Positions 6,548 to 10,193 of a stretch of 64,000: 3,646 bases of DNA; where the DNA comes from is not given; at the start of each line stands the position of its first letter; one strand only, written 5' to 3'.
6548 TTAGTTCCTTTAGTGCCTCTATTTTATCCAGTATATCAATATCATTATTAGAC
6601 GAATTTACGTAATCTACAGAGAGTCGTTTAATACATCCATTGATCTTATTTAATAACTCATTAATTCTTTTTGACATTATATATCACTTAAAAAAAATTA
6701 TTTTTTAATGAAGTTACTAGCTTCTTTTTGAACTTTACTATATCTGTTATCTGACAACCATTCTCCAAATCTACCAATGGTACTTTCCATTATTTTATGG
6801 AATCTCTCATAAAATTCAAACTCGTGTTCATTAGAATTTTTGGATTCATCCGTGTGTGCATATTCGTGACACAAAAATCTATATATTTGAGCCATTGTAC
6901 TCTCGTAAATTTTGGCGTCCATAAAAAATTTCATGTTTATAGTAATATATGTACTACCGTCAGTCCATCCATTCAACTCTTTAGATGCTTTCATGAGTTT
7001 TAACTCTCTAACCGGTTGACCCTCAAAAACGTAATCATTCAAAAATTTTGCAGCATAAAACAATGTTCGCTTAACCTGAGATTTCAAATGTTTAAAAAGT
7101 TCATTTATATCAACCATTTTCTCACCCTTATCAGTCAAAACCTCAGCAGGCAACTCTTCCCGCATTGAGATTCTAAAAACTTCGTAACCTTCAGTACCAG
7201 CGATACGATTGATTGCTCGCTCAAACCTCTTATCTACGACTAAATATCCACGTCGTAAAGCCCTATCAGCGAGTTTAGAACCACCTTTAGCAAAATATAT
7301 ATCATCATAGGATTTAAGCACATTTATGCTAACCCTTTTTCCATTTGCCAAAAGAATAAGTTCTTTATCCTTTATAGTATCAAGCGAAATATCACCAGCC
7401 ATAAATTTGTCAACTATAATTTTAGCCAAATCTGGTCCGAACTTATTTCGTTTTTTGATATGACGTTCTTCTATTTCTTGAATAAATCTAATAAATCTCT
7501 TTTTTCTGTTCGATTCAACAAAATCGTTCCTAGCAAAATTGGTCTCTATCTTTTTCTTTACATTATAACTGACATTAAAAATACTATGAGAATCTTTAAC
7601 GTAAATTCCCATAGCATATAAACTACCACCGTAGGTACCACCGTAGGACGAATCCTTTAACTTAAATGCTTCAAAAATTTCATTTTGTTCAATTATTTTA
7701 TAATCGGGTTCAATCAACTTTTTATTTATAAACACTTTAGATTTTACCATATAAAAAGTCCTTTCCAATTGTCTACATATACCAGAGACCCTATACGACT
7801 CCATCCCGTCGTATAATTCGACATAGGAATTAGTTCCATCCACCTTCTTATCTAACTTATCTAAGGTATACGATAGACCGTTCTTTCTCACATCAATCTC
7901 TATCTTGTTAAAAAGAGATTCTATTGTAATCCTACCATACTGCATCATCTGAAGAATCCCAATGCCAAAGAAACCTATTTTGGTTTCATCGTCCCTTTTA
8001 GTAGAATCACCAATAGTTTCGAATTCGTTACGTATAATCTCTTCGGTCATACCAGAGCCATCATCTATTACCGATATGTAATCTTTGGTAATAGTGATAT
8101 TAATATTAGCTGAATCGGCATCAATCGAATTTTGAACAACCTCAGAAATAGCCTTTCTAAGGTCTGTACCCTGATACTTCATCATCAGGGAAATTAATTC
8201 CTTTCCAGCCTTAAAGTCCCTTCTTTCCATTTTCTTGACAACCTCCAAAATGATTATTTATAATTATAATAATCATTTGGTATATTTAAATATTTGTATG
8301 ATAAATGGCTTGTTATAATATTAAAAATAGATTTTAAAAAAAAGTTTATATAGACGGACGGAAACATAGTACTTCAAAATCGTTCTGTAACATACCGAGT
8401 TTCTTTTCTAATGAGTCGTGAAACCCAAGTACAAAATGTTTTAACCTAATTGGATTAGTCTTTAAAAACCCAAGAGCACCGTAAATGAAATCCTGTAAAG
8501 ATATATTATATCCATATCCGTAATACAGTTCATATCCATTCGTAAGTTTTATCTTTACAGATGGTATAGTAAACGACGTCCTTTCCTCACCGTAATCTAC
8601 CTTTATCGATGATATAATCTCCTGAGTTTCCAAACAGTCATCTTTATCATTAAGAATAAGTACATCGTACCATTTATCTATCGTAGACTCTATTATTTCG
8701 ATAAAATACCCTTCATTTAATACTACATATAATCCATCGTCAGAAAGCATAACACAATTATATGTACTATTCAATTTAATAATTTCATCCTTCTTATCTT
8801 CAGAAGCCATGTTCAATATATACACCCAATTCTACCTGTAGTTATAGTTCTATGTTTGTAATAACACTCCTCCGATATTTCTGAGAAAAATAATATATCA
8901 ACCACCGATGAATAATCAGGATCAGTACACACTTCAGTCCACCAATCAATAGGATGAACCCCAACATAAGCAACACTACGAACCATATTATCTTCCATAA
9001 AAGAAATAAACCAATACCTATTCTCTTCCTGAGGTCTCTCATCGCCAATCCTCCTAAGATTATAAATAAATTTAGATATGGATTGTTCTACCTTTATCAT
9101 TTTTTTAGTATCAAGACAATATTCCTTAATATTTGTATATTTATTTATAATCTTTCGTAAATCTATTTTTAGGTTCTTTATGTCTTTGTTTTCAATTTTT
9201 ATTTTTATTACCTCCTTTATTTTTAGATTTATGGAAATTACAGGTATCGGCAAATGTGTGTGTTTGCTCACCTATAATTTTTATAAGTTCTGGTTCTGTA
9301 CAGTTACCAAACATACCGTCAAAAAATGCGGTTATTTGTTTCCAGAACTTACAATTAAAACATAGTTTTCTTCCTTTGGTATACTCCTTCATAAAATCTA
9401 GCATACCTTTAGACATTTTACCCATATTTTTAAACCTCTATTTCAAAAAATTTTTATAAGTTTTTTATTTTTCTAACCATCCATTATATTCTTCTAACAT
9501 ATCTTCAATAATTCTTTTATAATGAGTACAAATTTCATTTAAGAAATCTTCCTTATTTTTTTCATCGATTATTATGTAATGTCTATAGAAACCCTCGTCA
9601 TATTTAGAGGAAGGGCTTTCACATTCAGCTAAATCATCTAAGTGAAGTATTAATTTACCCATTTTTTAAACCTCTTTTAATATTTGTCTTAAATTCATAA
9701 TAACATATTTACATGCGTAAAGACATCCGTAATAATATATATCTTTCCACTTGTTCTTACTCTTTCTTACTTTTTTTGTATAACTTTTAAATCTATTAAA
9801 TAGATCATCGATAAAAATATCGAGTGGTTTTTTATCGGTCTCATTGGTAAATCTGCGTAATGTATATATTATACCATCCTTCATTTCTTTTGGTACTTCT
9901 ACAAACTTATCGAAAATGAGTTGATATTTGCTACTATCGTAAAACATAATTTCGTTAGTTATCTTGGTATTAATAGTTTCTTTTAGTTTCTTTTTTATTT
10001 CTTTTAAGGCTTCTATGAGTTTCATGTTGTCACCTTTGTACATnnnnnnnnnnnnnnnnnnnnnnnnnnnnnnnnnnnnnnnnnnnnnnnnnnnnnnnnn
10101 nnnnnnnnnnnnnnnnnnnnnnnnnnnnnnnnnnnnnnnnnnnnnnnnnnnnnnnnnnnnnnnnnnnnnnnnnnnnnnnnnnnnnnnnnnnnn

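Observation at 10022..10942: Long pentapeptide-repeat protein (candidate DNA mimic)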

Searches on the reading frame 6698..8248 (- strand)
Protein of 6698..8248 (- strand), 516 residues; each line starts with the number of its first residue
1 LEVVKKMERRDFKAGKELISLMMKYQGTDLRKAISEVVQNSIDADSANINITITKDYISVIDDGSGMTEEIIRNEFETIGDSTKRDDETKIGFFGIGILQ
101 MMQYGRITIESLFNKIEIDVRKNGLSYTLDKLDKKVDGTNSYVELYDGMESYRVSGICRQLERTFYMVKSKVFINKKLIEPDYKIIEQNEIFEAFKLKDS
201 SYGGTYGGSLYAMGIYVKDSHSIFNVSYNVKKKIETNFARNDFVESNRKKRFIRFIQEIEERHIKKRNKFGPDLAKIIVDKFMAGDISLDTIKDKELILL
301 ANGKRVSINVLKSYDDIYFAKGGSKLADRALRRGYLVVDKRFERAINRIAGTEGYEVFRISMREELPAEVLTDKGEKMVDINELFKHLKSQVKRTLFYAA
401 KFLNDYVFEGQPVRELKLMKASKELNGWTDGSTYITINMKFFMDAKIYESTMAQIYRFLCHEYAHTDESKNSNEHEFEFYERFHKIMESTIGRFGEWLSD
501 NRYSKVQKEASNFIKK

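Call 9: search_protein_families(library=pfam, proteins=[window:6698-8248:-], max_evalue=0.001)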
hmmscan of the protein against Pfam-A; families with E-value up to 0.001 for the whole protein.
window:6698-8248:- (516 aa): 2 families
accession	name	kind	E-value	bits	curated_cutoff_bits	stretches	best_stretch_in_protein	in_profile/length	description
PF13589.12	HATPase_c_3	-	1.9e-14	54.3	25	1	30-113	3-94/137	Histidine kinase-, DNA gyrase B-, and HSP90-like ATPase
PF02518.31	HATPase_c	-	8.9e-09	36.2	26.4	1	28-109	4-93/111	Histidine kinase-, DNA gyrase B-, and HSP90-like ATPase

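Call 73: search_protein_families(library=ncbifam, proteins=[window:6698-8248:-], max_evalue=0.01)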
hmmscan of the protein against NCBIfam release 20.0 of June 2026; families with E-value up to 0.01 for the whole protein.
window:6698-8248:- (516 aa): 10 families
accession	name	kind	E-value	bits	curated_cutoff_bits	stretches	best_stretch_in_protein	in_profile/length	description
NF050001.1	restrict_BbrUII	equivalog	4.9e-11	41.9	550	1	34-137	25-136/659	BbrUII/HgiDII family restriction enzyme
NF047352.1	P_loop_sacsin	domain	9e-11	42.1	50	1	32-103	2-72/80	sacsin N-terminal ATP-binding-like domain-containing protein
TIGR00585.2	mutl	equivalog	7.4e-07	28.4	180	1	33-70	24-64/555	DNA mismatch repair endonuclease MutL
NF010683.0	PRK14083.1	equivalog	4.6e-06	25.4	455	1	36-100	33-116/604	HSP90 family protein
TIGR02916.1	PEP_his_kin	equivalog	4.3e-05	22.3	300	1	20-111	570-666/679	XrtA/PEP-CTERM system histidine kinase PrsK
NF000952.0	PRK00095.2-2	subfamily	9.4e-05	21.1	840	1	34-77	27-73/623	DNA mismatch repair endonuclease MutL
NF000950.0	PRK00095.1-3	equivalog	9.6e-05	21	756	1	34-78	28-75/641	DNA mismatch repair endonuclease MutL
NF000951.0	PRK00095.2-1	equivalog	0.0001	21.2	391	1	32-112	27-114/559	DNA mismatch repair endonuclease MutL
NF000953.0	PRK00095.2-4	equivalog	0.00024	20.2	693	1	33-73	26-69/611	DNA mismatch repair endonuclease MutL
NF041932.1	MzaB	equivalog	0.00079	17.9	850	1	30-143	12-127/480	MZA anti-phage system associated ATPase MzaB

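Call 80: search_protein_families(library=padloc, proteins=[window:6698-8248:-], max_evalue=0.001)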
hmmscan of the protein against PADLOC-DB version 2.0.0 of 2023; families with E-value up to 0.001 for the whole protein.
window:6698-8248:- (516 aa): 3 families
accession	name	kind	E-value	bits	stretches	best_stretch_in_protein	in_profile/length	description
PDLC03968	TmtA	-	3.8e-08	29.5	1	29-98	74-144/1486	-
PDLC03972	TmtA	-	7e-08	29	1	34-97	45-112/1302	-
PDLC03485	REase_II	-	1.5e-05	21.7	1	36-128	32-122/611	Type II restriction enzyme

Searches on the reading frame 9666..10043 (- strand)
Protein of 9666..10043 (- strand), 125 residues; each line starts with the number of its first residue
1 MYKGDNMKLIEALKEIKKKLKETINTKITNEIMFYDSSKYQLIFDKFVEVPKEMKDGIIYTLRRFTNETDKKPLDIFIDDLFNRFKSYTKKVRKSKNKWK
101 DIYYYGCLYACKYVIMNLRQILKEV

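Call 3: search_protein_families(library=pfam, proteins=[window:9666-10043:-], max_evalue=0.1)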
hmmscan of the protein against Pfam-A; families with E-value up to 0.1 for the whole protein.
window:9666-10043:- (125 aa): 2 families
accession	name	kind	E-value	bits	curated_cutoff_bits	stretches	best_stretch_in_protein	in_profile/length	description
PF22330.2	Rib_mS39_PPR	-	0.0094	16.2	27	1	14-102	80-164/194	Small ribosomal subunit protein mS39, PPR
PF16442.10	DUF5039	-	0.054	13.7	25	1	79-122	102-145/203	Domain of unknown function (DUF5039)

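Call 4: search_protein_families(library=phrogs, proteins=[window:9666-10043:-], max_evalue=0.01)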
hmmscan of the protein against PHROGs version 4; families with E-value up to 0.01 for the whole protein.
window:9666-10043:- (125 aa): 0 families

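Call 80: search_protein_families(library=padloc, proteins=[window:9666-10043:-], max_evalue=0.001)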
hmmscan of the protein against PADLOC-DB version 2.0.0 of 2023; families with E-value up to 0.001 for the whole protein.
window:9666-10043:- (125 aa): 0 families
